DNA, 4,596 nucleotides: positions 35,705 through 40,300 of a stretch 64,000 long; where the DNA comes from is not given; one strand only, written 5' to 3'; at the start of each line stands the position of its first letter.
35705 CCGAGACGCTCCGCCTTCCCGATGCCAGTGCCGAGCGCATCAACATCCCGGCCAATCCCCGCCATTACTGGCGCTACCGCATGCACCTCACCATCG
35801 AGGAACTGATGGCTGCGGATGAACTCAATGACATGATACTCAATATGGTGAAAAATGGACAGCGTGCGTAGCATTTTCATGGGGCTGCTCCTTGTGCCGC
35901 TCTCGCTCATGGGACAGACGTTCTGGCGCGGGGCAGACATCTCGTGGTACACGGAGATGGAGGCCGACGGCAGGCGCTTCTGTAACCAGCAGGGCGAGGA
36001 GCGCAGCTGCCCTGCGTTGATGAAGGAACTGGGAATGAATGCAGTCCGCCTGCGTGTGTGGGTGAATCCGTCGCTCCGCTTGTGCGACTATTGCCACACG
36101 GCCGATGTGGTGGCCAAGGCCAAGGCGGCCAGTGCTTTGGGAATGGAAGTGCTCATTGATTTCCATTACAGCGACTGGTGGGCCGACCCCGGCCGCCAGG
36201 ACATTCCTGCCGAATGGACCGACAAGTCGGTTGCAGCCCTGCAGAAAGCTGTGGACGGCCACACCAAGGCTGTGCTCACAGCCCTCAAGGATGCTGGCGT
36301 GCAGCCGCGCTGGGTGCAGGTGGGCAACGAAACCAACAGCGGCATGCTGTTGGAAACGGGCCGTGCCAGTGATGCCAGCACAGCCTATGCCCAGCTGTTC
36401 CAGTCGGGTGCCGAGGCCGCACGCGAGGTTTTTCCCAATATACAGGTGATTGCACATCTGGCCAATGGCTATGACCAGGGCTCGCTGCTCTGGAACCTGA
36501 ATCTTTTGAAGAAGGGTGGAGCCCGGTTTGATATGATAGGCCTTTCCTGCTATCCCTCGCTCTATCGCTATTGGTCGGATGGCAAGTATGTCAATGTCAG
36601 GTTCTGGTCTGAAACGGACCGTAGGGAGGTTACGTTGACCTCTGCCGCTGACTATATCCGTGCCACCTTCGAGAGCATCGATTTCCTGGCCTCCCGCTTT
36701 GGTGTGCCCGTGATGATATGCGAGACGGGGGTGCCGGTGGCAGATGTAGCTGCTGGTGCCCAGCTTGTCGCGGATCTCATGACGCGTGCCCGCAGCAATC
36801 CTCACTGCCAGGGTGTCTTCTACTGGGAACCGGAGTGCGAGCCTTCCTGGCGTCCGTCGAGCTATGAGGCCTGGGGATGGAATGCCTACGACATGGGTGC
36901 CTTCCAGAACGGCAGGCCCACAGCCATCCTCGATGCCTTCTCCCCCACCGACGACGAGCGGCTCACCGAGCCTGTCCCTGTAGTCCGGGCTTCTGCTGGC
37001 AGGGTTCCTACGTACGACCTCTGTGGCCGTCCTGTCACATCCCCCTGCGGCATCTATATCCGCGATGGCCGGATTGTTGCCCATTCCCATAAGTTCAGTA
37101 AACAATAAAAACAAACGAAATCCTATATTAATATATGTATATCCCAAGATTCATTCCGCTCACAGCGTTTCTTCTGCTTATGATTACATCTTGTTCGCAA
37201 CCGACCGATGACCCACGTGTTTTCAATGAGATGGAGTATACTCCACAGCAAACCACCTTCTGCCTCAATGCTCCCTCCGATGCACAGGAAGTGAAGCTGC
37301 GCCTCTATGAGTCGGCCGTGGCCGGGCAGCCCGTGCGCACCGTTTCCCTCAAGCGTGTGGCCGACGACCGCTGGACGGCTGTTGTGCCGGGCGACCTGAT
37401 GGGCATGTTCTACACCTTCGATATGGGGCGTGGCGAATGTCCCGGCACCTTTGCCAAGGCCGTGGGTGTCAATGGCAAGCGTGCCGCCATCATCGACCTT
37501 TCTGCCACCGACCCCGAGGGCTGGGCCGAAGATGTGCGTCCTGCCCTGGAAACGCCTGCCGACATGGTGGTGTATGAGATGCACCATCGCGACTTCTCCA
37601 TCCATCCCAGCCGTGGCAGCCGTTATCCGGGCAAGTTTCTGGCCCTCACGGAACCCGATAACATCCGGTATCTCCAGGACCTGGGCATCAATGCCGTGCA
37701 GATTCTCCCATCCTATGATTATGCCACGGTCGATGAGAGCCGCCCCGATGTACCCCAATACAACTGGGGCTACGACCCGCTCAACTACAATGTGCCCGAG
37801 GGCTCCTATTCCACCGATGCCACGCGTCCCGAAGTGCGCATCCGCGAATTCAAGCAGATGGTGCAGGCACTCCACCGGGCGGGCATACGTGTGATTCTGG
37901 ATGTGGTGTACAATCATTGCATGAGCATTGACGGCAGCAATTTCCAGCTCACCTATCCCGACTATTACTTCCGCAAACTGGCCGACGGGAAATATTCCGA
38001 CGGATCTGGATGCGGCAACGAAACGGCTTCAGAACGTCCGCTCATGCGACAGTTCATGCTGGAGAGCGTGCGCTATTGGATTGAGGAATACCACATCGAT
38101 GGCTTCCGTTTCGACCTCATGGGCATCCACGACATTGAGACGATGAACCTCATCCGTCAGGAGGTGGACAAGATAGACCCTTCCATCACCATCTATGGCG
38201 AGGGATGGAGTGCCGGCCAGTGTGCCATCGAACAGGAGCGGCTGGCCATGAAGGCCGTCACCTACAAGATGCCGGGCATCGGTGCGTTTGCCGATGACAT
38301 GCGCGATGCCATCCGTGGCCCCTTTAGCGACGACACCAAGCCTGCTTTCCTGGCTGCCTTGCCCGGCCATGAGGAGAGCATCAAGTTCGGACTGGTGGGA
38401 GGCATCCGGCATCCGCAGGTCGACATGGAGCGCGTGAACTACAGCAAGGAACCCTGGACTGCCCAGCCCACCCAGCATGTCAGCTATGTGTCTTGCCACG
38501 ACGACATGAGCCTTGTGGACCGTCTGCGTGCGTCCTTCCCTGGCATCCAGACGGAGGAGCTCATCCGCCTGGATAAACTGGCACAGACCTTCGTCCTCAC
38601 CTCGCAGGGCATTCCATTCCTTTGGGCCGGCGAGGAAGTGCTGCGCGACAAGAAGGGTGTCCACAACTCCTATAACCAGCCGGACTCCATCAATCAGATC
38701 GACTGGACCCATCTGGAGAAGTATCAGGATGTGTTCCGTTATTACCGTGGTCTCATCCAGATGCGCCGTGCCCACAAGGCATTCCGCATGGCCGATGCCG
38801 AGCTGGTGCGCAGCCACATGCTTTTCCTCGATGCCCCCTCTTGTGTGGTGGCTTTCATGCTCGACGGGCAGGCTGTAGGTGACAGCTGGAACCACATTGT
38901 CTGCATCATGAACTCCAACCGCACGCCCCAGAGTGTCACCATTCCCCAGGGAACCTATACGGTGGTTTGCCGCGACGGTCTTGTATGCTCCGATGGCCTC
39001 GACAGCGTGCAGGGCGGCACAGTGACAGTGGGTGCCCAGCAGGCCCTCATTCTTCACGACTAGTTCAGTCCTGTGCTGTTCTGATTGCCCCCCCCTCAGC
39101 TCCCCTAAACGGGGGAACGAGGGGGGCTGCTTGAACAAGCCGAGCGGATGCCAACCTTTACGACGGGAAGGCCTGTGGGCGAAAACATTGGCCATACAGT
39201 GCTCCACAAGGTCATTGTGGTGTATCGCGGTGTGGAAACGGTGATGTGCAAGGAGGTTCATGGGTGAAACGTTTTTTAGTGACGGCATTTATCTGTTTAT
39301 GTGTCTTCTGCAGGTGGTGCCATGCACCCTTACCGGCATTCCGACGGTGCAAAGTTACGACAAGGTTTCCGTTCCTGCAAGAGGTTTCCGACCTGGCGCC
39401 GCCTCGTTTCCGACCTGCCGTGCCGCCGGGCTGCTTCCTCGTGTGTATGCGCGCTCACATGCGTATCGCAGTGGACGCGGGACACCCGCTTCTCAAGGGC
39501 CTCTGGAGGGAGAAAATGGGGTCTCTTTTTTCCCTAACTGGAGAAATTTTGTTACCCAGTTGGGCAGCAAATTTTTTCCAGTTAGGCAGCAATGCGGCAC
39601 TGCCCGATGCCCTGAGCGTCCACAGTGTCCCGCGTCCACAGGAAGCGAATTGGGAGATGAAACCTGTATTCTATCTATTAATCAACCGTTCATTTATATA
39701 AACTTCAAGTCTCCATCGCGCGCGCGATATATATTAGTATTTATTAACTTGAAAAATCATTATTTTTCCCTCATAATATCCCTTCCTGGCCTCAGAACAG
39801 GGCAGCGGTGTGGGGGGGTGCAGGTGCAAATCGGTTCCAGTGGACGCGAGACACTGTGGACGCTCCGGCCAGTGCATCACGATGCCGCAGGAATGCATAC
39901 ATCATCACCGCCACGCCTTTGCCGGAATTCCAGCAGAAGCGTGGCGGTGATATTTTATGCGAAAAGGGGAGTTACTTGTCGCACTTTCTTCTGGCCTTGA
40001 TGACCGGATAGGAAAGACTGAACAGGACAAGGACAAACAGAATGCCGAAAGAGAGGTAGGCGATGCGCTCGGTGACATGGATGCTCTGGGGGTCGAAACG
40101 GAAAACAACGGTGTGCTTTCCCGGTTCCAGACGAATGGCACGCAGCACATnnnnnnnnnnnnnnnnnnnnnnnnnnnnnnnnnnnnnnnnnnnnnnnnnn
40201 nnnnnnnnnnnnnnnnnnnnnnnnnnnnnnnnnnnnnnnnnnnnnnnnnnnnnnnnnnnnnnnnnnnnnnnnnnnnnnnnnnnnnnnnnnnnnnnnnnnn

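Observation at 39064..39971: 0.9-kb non-coding gap between convergent genes with an inverton-like 26-bp inverted repeat pair and iteron-like direct repeats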

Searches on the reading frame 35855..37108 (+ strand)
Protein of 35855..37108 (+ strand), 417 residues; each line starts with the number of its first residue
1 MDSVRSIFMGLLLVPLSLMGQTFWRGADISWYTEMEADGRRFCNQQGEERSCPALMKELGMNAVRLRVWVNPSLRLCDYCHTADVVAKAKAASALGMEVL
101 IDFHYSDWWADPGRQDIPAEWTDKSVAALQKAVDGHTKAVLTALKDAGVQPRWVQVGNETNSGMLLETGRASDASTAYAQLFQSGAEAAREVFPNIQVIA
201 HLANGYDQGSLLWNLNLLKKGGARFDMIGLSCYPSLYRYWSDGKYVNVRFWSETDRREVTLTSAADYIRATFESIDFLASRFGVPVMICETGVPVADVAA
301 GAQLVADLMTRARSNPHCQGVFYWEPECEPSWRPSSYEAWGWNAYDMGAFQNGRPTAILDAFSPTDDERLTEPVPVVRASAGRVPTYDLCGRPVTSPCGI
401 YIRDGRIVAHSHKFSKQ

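Call 11: search_protein_families(library=pfam, proteins=[window:35855-37108:+])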
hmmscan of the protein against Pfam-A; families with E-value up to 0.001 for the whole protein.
window:35855-37108:+ (417 aa): 2 families
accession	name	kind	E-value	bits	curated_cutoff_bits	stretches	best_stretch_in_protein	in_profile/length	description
PF07745.19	Glyco_hydro_53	-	8.4e-76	255.6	24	1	25-354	2-332/340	Glycosyl hydrolase family 53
PF00150.24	Cellulase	-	0.00015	21.8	23.5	1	44-114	19-96/272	Cellulase (glycosyl hydrolase family 5)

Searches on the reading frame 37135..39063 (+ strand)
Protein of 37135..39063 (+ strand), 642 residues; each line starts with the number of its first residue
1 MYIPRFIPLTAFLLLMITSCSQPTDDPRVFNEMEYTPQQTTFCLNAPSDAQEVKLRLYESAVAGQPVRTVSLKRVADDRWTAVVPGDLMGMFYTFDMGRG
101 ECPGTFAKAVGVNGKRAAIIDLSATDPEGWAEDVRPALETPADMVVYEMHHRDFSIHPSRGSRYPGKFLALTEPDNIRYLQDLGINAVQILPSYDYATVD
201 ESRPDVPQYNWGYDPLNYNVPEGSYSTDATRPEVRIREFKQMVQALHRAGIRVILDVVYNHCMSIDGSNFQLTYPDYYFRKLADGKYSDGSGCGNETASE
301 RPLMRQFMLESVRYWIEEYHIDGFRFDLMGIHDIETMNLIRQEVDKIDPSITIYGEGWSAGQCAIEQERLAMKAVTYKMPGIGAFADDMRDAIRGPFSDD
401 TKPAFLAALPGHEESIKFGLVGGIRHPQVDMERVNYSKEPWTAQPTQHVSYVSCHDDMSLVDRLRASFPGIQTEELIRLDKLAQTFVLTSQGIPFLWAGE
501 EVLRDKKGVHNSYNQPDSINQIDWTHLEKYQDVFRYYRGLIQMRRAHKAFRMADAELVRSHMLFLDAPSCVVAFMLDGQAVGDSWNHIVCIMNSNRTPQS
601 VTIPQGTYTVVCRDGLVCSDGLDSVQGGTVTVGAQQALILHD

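Call 11: search_protein_families(library=pfam, proteins=[window:37135-39063:+])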
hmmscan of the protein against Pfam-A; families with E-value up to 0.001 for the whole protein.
window:37135-39063:+ (642 aa): 3 families
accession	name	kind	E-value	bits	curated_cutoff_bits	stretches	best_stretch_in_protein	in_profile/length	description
PF21653.3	pulA_all-beta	-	8.6e-19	67.3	26.7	1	558-614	1-58/60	Pullulanase, all-beta domain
PF00128.31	Alpha-amylase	-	7e-18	65.5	22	1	175-279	23-115/446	Alpha amylase, catalytic domain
PF11852.14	Pullul_strch_C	-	2.2e-05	24.4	29.7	1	532-605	41-120/165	Alpha-1,6-glucosidases, pullulanase-type, C-terminal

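Call 25: find_encoding_contigs(protein=window:37135-39063:+, flank=3000, max_places=10)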
Protein window:37135-39063:+ (642 aa): no gene with exactly this product is on record in the collection.

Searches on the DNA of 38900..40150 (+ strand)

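Call 4: search_rna_families(source=window, start=38900, end=40150, threshold=evalue, max_evalue=10)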
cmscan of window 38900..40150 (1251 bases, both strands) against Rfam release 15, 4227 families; matches with E-value up to 10: 17.
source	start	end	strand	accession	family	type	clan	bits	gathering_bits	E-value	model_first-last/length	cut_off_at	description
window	39896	39959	-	RF03687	mir-2011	Gene; miRNA;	-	24.9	80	0.038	1-83/83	no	mir-2011 microRNA precursor family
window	39895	39957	-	RF04151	MIR4387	Gene; miRNA;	CL00144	23.5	84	0.059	1-109/109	no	MIR4387 microRNA precursor family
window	39534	39586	+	RF04252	mir-8186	Gene; miRNA;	-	22.4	80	0.053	1-61/61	no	mir-8186 microRNA precursor family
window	39900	39957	+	RF03834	mir-3173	Gene; miRNA;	-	20.6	84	1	1-80/80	no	mir-3173 microRNA precursor family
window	39900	39958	+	RF04151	MIR4387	Gene; miRNA;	CL00144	19.7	84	0.59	1-109/109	no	MIR4387 microRNA precursor family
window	39904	39951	+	RF03687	mir-2011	Gene; miRNA;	-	18.9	80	1.5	1-83/83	no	mir-2011 microRNA precursor family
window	39534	39628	+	RF01056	Magnesium-II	Cis-reg; riboswitch;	-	18.5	40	0.77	1-115/115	no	Magnesium riboswitch aptamer (Magnesium responsive RNA element)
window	39090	39126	-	RF03837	mir-3138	Gene; miRNA;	-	18.4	90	6.5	1-82/82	no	mir-3138 microRNA precursor family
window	39091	39123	-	RF02977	THF-II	Cis-reg;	-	18.1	41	1.4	1-39/39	no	THF-II riboswitch (folE RNA)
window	39527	39592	+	RF00979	mir-553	Gene; miRNA;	-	18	82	3.3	1-62/62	no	mir-553 microRNA precursor family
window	39894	39960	-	RF03657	MIR6145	Gene; miRNA;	-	17.9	53.4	2.1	1-78/78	no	MIR6145 microRNA precursor family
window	39535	39584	-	RF03897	mir-4077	Gene; miRNA;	-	17.7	83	6.4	1-56/56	no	mir-4077 microRNA precursor family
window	39536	39582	-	RF04252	mir-8186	Gene; miRNA;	-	17.5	80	1.4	1-61/61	no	mir-8186 microRNA precursor family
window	39897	39953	-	RF03375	MIR1094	Gene; miRNA;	-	15.5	80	6.7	1-104/104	no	MIR1094 microRNA precursor family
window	39475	39519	+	RF00517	serC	Cis-reg; leader;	-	13.5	35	5.3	1-52/52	no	serC leader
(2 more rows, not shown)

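Call 71: search_dna_similar(query=window:39259-39890:+, collection=plasmids, mode=distant, max_rows=8)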
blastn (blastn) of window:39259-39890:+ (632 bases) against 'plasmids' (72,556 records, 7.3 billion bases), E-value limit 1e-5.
No match.

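Call 72: search_dna_similar(query=window:39259-39890:+, collection=phages, mode=distant, max_rows=8)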
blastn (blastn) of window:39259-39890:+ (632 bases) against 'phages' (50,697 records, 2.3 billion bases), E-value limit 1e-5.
No match.
